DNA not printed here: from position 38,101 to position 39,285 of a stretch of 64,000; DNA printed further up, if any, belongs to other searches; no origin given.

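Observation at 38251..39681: Two-ORF integron cassette with no family I can name: CxxCxGxG zinc-ribbon protein plus PIN-like protein (candidate defence or toxin-antitoxin module)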

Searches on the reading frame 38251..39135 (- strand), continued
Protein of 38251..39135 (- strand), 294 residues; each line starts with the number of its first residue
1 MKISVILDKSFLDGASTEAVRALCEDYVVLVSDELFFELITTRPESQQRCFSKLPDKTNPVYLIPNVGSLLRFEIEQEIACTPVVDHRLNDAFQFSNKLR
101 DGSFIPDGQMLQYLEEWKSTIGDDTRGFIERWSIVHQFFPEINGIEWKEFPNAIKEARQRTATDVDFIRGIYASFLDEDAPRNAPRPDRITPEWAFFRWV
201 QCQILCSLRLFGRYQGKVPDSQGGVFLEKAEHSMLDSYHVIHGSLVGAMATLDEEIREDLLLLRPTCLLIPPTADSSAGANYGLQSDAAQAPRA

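Call 47: find_related_loci(query=A2, collection=metagenome_contigs, flank=3000)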
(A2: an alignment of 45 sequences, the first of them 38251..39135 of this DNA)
Query A2 (294 aa) in metagenome_contigs; peptide patterns used: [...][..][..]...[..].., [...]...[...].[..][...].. (x = any residue, [..] = any of these).
368 stretches matched a pattern; 97 encode a relative of the query (tblastn E <= 1e-3); the best 80 are kept; 80 distinct loci.
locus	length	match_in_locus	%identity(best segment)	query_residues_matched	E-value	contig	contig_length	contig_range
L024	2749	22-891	75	5-294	1e-164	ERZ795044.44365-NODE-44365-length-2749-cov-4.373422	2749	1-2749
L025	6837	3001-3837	66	1-279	8e-132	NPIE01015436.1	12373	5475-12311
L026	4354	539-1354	63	1-272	3e-127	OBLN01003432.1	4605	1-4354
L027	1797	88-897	63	1-270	1e-125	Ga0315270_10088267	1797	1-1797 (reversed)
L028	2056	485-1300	58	1-272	3e-121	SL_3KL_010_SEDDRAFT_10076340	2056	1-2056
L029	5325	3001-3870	59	5-294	7e-113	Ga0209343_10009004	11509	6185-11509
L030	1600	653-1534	54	1-294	5e-117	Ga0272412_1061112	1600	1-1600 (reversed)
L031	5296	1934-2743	56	3-272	7e-107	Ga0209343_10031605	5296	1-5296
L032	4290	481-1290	56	3-272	8e-107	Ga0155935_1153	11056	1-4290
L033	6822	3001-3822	55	3-276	3e-103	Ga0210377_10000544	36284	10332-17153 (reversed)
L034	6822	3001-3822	55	3-276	3e-103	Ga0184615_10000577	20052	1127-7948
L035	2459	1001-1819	49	3-274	3e-90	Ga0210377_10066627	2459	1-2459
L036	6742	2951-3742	49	5-268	2e-84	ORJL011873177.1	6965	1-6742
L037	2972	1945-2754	46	1-270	5e-85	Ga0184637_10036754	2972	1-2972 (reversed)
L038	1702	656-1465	46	1-270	2e-86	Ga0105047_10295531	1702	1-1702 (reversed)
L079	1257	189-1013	29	3-286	3e-39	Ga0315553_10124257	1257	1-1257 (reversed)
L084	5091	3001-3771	29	1-265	7e-36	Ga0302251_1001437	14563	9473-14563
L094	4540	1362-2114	27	1-256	7e-28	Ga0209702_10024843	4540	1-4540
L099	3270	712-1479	27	5-270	1e-21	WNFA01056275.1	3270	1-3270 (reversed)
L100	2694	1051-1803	27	5-265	3e-19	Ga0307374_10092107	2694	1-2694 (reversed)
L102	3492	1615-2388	25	5-270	2e-16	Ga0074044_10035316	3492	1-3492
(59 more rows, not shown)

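Call 55: search_protein_families(library=pfam, proteins=[L016:3938-4774:+, L017:3914-4774:+, L079:189-974:+, L084:2995-3792:+, L094:1332-2165:+, L099:631-1485:+, L100:955-1833:+, L102:1522-2403:+], max_evalue=5)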
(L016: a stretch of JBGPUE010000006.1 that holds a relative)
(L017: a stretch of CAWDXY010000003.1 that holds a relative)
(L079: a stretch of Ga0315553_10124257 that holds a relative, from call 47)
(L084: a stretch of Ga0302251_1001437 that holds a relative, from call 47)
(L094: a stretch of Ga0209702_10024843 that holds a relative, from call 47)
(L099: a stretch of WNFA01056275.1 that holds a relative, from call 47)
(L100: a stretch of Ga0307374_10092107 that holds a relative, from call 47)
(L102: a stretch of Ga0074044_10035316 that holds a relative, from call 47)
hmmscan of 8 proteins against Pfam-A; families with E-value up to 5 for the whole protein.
L016:3938-4774:+ (278 aa): 1 family
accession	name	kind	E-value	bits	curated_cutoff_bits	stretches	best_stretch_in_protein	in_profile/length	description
PF24408.1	wHTH-Calcineurin_assc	-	0.12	12.7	27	0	152-173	33-54/56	wHTH-Calcineurin_assc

L017:3914-4774:+ (286 aa): 0 families

L079:189-974:+ (261 aa): 0 families

L084:2995-3792:+ (265 aa): 0 families

L094:1332-2165:+ (277 aa): 0 families

L099:631-1485:+ (284 aa): 1 family
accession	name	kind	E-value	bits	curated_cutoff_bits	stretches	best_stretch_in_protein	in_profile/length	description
PF05822.18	UMPH-1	-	0.18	11.8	23.7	1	140-200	48-108/246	Pyrimidine 5'-nucleotidase (UMPH-1)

L100:955-1833:+ (292 aa): 0 families

L102:1522-2403:+ (293 aa): 0 families

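Call 56: search_protein_families(library=phrogs, proteins=[window:38251-39135:-, L016:3938-4774:+, L094:1332-2165:+], max_evalue=1)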
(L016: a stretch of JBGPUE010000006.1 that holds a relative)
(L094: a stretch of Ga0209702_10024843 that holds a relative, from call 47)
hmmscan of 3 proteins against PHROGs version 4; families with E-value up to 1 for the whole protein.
window:38251-39135:- (294 aa): 1 family
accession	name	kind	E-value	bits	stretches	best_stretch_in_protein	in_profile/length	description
phrog_2676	-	unknown function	0.085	14.3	1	73-129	12-70/78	-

L016:3938-4774:+ (278 aa): 0 families

L094:1332-2165:+ (277 aa): 0 families

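Call 62: find_related_loci(query=A2, collection=viral_contigs, flank=3000)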
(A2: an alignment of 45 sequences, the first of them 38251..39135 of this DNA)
Query A2 (294 aa) in viral_contigs; peptide patterns used: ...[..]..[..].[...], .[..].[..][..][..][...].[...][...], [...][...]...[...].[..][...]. (x = any residue, [..] = any of these).
63 stretches matched a pattern, but none encodes a relative of the query by tblastn (E <= 1e-3).

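Call 72: fold_search(model_id=the predicted structure, library=viral)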
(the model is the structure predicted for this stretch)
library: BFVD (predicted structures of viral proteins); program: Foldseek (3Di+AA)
matches with E <= 10: 188; with E <= 0.001: 0
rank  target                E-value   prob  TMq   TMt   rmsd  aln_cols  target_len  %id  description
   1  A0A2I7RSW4            1.9e-01  0.33  0.19  0.25  15.6       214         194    9  (no name in the UniProt tables at hand)
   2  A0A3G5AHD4            3.2e-01  0.12  0.15  0.10  25.9       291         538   13  Uncharacterized protein [Sylvanvirus sp.]
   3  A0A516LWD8            6.9e-01  0.06  0.13  0.07  21.2       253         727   11  (no name in the UniProt tables at hand)
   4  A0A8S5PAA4            7.2e-01  0.10  0.14  0.15  23.4       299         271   10  Uncharacterized protein [Siphoviridae sp. ctCeQ13]
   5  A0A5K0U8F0            8.4e-01  0.06  0.13  0.07  16.8       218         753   13  Uncharacterized protein [Yasminevirus sp. GU-2018]
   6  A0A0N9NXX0            8.8e-01  0.13  0.16  0.22  22.6       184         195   11  Uncharacterized protein [Acidianus bottle-shaped virus 2 strain ABV2]
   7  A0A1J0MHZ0            9.7e-01  0.06  0.16  0.16  19.5       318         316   10  Internal (Core) protein [Pseudomonas phage PA5]
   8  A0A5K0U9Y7            1.1e+00  0.04  0.11  0.06  20.1       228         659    8  3'-5' exonuclease domain-containing protein [Yasminevirus sp. GU-2018]
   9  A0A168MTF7            1.1e+00  0.06  0.13  0.08  17.9       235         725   14  (no name in the UniProt tables at hand)
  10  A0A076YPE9            1.2e+00  0.05  0.12  0.09  21.7       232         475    9  Tape masure protein [Staphylococcus phage P108]
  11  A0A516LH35            1.4e+00  0.04  0.10  0.15  15.6       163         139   13  (no name in the UniProt tables at hand)
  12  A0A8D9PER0            1.4e+00  0.03  0.11  0.12  21.2       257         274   10  Uncharacterized protein [Bacteriophage sp.]
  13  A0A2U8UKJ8            1.5e+00  0.08  0.11  0.16  12.9       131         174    8  Uncharacterized protein [Gordonia phage Sour]
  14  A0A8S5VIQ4            1.6e+00  0.06  0.21  0.22  14.9       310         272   11  (no name in the UniProt tables at hand)
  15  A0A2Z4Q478            1.7e+00  0.10  0.15  0.16  13.8       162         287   15  MuF-like minor capsid protein [Microbacterium phage Floof]
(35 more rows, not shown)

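Call 82: find_encoding_contigs(protein=P0047, flank=7000, max_places=1)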
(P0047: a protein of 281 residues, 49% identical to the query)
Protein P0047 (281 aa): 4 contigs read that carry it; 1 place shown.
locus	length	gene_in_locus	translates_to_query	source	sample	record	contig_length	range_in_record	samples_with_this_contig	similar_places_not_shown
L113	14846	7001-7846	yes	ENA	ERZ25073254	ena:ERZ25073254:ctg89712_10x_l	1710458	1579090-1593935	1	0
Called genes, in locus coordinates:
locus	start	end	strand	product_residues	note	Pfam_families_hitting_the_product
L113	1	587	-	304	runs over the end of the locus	PF09991:DUF2232 (weak)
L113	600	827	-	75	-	PF01084:Ribosomal_S18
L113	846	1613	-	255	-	PF01250:Ribosomal_S6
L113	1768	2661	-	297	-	PF02899:Phage_int_SAM_1, PF00589:Phage_integrase, PF22823:MrpR_C_cat (weak)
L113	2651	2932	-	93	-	PF05166:YcgL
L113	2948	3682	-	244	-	PF13443:HTH_26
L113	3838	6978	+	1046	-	PF07690:MFS_1, PF05977:MFS_3 (weak), PF01553:Acyltransferase, PF00501:AMP-binding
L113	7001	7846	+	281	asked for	-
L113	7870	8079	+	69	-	-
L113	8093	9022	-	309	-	PF23023:Anti-Pycsar_Apyc1, PF00753:Lactamase_B, PF12706:Lactamase_B_2 (weak)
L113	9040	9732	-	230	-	PF03006:HlyIII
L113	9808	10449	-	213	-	PF00694:Aconitase_C, PF27512:LeuD, PF27434:LeuD_C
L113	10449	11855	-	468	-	PF00330:Aconitase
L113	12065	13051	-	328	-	PF08240:ADH_N, PF00107:ADH_zinc_N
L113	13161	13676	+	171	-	PF08238:Sel1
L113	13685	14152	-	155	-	-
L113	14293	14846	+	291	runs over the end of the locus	PF00211:Guanylate_cyc, PF16697:Yop-YscD_cpl (faint), PF00498:FHA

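Call 83: find_encoding_contigs(protein=P0058, flank=7000, max_places=1)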
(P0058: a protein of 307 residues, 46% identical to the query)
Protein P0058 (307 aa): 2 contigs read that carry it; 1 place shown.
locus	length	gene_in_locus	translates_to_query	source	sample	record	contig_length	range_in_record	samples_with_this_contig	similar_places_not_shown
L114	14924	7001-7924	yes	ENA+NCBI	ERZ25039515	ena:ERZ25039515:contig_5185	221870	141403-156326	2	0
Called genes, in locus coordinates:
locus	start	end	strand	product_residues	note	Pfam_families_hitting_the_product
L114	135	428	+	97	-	PF12900:Pyridox_ox_2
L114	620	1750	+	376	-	PF04015:DUF362, PF00037:Fer4 (faint), PF12797:Fer4_2 (faint), PF12837:Fer4_6 (faint), PF12838:Fer4_7 (weak), PF13237:Fer4_10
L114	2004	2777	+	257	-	PF01416:PseudoU_synth_1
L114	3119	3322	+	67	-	-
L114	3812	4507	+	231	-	-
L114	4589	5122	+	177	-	-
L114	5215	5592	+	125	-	-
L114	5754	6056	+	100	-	-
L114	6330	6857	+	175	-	-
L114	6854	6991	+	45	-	-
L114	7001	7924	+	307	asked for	-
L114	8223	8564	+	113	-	-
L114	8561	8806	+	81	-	PF10049:DUF2283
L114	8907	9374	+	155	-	-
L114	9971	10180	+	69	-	PF12441:CopG_antitoxin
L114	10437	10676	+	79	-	PF06649:DUF1161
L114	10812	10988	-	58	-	-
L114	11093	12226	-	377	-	PF04015:DUF362, PF14697:Fer4_21 (faint), PF25160:LdpA_Fe-S-bd (faint), PF12838:Fer4_7, PF13187:Fer4_9 (weak), PF00037:Fer4, PF12837:Fer4_6 (weak), PF13237:Fer4_10 (weak), +1 more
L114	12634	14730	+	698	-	PF00009:GTP_EFTU, PF03144:GTP_EFTU_D2, PF22042:EF-G_D2, PF14492:EFG_III, PF03764:EFG_IV, PF00679:EFG_C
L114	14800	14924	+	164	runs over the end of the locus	PF02580:Tyr_Deacylase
